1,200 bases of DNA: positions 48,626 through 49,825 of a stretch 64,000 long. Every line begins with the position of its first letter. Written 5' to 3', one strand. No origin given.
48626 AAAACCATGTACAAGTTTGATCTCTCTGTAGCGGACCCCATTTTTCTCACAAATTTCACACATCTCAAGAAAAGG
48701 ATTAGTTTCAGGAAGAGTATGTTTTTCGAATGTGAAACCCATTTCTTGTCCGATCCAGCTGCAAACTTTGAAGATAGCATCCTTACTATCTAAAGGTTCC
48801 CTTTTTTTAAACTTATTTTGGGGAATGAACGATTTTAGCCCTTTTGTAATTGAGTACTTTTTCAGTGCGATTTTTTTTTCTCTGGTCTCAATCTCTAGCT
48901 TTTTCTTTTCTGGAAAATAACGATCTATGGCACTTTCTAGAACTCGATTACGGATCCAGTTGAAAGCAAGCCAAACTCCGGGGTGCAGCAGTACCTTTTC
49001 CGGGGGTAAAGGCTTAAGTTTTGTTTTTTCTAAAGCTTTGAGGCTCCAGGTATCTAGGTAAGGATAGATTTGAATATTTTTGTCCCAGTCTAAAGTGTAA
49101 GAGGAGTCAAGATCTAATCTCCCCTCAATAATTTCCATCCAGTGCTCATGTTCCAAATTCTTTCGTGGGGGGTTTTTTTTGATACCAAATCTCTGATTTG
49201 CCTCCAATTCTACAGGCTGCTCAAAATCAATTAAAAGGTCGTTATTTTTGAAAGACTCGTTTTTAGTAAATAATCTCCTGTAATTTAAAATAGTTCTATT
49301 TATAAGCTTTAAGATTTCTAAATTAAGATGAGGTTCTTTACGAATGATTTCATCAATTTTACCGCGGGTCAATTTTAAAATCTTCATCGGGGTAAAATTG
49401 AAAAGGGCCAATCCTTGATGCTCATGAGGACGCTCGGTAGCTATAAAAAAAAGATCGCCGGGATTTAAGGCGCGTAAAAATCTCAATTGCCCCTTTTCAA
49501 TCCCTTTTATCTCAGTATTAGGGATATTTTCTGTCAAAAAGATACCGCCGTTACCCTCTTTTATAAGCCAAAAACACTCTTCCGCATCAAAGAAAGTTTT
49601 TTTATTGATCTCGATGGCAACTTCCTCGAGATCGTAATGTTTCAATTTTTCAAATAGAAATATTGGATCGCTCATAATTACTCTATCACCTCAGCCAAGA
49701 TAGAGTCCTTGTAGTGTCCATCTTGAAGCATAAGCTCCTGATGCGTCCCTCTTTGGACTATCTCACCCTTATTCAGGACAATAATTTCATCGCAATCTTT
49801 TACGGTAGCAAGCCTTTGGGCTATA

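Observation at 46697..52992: Three-gene Gly-Gly-leader peptide export cassette with no visible substrate gene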

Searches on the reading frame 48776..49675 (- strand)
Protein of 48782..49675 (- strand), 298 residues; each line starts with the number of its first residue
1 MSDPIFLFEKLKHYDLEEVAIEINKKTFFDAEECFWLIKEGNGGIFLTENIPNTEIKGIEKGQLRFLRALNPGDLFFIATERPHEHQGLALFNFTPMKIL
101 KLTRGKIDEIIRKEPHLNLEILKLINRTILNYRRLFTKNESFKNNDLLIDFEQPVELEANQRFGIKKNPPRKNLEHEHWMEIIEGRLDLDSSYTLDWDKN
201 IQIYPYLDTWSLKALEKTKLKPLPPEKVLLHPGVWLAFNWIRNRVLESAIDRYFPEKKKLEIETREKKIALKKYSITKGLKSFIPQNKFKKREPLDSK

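Call 34: search_protein_families(library=pfam, proteins=[window:48782-49675:-], max_evalue=1)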
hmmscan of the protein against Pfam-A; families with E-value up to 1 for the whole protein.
window:48782-49675:- (298 aa): 0 families

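Call 66: search_solved_structures(query=A7, max_evalue=10, show_alignments=2)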
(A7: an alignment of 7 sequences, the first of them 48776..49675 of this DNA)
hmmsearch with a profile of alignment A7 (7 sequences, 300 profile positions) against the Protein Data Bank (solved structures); distinct sequences matched with E-value up to 10: 7.
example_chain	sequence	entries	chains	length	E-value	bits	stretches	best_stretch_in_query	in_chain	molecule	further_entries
8h3v_X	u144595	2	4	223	0.088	15.3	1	90-150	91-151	NtcA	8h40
3la2_A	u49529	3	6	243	0.11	15.1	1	90-150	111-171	Global nitrogen regulator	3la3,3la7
7on6_A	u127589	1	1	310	0.15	14.6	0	205-219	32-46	SAKe6AE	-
4om3_A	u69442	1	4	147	0.22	14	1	115-178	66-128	Transducin-like enhancer protein 1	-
4om2_A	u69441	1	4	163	0.24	13.9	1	114-178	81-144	Transducin-like enhancer protein 1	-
3bpo_A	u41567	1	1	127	0.27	13.7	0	11-48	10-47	Interleukin 13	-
9cu8_A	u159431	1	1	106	0.66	12.5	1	103-136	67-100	TNFR2_mb1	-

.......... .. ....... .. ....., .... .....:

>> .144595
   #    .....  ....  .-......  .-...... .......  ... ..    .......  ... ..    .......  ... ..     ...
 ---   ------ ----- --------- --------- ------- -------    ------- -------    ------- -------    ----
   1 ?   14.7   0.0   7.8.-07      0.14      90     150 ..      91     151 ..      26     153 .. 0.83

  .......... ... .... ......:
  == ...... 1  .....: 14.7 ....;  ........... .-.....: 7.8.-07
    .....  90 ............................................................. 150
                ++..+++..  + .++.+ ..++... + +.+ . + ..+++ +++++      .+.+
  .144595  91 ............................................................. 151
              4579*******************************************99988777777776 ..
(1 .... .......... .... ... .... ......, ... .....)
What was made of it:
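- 49226..49675 (-): ABC2 N-terminal extension (about residues 1-150) with a CRP/cNMP-binding-like beta-roll. It lacks the Arg-Ser/Thr-Ala phosphate-binding motif. A 7-sequence profile gives NtcA at E=0.09 (call 66).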

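Call 98: search_solved_structures(query=A13, max_evalue=1, show_alignments=2)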
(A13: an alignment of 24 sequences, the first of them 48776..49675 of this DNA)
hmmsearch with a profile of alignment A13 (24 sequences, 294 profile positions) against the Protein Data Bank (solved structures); distinct sequences matched with E-value up to 1: 6.
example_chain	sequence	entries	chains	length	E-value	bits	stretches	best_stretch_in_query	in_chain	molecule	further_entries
4ev0_A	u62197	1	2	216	2.3e-05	26.8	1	31-110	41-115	Transcription regulator, Crp family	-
2pqq_A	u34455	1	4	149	0.0016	20.8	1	4-125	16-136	Putative transcriptional regulator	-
8b9y_A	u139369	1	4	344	0.026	16.8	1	32-76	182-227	Cysteine synthase, putative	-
3h3z_A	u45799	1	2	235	0.18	14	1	23-136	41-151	Cyclic nucleotide-binding protein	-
3fx3_A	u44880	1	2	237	0.18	14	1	23-136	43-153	Cyclic nucleotide-binding protein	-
5d1i_A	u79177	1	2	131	0.9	11.7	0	13-107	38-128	Cyclic nucleotide-binding protein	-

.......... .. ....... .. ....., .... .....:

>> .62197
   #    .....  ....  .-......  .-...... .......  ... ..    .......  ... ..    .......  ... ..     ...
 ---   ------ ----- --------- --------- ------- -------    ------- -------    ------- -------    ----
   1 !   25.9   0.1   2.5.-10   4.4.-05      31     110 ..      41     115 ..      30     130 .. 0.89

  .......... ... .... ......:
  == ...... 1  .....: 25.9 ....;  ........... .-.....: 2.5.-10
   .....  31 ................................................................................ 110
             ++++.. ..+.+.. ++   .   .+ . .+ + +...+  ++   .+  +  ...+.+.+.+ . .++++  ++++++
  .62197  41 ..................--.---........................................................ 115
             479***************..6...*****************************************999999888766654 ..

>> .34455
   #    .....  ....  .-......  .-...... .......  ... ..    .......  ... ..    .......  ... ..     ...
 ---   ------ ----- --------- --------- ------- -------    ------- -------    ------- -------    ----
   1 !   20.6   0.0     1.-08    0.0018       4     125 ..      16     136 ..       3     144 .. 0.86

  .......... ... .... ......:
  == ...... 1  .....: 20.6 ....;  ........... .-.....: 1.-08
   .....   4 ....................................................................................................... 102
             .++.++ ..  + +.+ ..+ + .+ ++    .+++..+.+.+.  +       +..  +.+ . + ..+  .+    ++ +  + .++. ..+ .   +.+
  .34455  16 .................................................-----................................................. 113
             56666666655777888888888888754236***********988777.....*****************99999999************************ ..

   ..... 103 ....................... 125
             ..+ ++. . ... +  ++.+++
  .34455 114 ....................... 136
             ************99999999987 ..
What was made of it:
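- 49226..49675 (-): A 24-sequence profile gives 4EV0 (Crp family) at E=2.3e-5 and 2PQQ at E=1.6e-3, profile positions 31-110 (call 98).
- On cNMP-binding domain (CRP/FNR-type effector domain): The fold-level match appears only with a 24-sequence profile (4EV0 E=2.3e-5; call 98).
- Checked: A 24-sequence cross-phylum profile does match CRP-family cNMP-binding domains (4EV0 E=2.3e-5, 2PQQ E=1.6e-3; call 98).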
